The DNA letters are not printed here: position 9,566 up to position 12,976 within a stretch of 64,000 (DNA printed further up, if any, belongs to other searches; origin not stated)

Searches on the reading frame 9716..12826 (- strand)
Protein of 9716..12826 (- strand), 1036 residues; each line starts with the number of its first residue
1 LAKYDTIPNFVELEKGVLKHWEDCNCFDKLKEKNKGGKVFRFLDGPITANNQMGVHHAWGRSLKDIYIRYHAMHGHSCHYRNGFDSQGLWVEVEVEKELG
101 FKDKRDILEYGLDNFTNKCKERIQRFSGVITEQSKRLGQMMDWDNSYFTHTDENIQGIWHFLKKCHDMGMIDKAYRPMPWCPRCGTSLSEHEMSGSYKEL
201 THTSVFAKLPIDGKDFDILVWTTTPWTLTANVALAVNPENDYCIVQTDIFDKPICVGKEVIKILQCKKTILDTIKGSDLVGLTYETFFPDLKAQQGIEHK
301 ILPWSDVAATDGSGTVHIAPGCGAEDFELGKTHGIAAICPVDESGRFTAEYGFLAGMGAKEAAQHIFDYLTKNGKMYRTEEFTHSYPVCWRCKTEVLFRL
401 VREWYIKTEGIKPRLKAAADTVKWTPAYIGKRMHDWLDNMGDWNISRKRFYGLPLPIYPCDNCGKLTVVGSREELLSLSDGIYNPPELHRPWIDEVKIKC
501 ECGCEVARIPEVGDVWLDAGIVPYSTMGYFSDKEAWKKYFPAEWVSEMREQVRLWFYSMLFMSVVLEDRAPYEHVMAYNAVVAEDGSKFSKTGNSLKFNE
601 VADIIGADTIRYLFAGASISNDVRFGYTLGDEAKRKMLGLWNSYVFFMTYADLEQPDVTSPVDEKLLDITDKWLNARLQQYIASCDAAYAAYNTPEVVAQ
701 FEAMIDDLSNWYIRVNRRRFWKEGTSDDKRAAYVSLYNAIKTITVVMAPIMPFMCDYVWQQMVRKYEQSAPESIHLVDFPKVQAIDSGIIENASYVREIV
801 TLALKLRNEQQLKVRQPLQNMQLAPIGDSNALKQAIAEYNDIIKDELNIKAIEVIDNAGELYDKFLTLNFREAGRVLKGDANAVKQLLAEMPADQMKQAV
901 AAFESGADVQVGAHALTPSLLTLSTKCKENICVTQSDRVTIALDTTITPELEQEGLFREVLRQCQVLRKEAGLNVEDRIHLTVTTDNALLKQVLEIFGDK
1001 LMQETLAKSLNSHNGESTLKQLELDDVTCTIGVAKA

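Call 84: search_protein_families(library=pfam, max_evalue=0.00001, proteins=[window:9716-12826:-])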
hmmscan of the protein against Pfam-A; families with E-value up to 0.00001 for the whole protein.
window:9716-12826:- (1036 aa): 4 families
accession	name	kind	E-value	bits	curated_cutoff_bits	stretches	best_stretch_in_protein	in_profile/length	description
PF00133.28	tRNA-synt_1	-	5.9e-91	305.7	22.7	1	17-625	2-413/414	tRNA synthetases class I (I, L, M and V)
PF19302.4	DUF5915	-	1.6e-38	132.6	27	1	841-1035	2-194/195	Domain of unknown function (DUF5915)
PF08264.19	Anticodon_1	-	9.3e-30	103.9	25.1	1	671-820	1-146/148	Anticodon-binding domain of tRNA ligase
PF09334.17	tRNA-synt_1g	-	1.2e-11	44.5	20.1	0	515-625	247-366/391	tRNA synthetases class I (M)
